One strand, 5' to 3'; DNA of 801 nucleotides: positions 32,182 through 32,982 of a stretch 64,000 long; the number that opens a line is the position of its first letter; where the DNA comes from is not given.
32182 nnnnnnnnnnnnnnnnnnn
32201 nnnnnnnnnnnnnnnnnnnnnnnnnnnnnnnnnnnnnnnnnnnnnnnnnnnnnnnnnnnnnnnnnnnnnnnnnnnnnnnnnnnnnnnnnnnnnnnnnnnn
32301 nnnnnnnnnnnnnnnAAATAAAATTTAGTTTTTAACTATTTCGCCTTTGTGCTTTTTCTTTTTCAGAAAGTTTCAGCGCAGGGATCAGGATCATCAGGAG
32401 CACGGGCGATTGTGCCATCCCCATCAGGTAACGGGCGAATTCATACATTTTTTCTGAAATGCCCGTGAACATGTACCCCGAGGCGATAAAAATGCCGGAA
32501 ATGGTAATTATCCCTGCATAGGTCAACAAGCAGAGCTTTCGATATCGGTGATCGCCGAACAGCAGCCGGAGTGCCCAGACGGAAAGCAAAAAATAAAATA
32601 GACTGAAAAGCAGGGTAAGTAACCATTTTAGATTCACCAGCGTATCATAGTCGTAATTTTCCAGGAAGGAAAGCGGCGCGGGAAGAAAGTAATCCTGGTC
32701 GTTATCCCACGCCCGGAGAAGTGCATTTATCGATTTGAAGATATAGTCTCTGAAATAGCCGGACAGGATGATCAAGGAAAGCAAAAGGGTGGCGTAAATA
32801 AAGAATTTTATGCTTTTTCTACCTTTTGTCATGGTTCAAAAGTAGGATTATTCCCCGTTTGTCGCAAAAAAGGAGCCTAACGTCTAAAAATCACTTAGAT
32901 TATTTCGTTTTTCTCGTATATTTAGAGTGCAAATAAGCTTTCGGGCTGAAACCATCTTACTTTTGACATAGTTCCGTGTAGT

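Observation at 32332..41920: Self-contained exosortase / PID-CTERM mini-peptide / paired T9SS-cargo locus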

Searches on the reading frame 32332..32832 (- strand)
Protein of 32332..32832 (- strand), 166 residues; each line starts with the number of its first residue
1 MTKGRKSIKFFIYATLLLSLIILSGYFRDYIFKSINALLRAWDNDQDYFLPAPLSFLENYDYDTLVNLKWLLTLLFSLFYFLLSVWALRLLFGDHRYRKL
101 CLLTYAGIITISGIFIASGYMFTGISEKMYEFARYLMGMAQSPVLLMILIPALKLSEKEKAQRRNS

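Call 3: search_protein_families(library=ncbifam, proteins=[window:32332-32832:-], max_evalue=0.1)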
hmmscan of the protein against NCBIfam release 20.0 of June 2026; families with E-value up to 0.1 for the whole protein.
window:32332-32832:- (166 aa): 2 families
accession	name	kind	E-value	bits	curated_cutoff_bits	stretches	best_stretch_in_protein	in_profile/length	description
NF046082.1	assoc_w_XrtX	equivalog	2.9e-21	75.7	75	1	12-155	5-146/147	XrtX-associated membrane protein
NF006373.0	PRK08601.1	equivalog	0.019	14.2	377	1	66-105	71-111/510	NADH dehydrogenase subunit 5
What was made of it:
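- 32332..32832 (-): XrtX-associated membrane protein, 166 aa with about 4 TM segments. In basal loci it directly follows and overlaps xrtX. Here it is separated from xrtX by the inserted cargoL. NF046082 75.7 bits against cutoff 75 (call 3).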

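Call 4: search_protein_families(library=pfam, proteins=[window:32332-32832:-], max_evalue=0.1)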
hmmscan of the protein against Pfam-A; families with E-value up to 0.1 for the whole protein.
window:32332-32832:- (166 aa): 1 family
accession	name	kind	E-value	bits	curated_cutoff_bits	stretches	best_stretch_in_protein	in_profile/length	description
PF25592.1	DUF7937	-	0.062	12.6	31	1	69-142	314-385/402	Domain of unknown function (DUF7937)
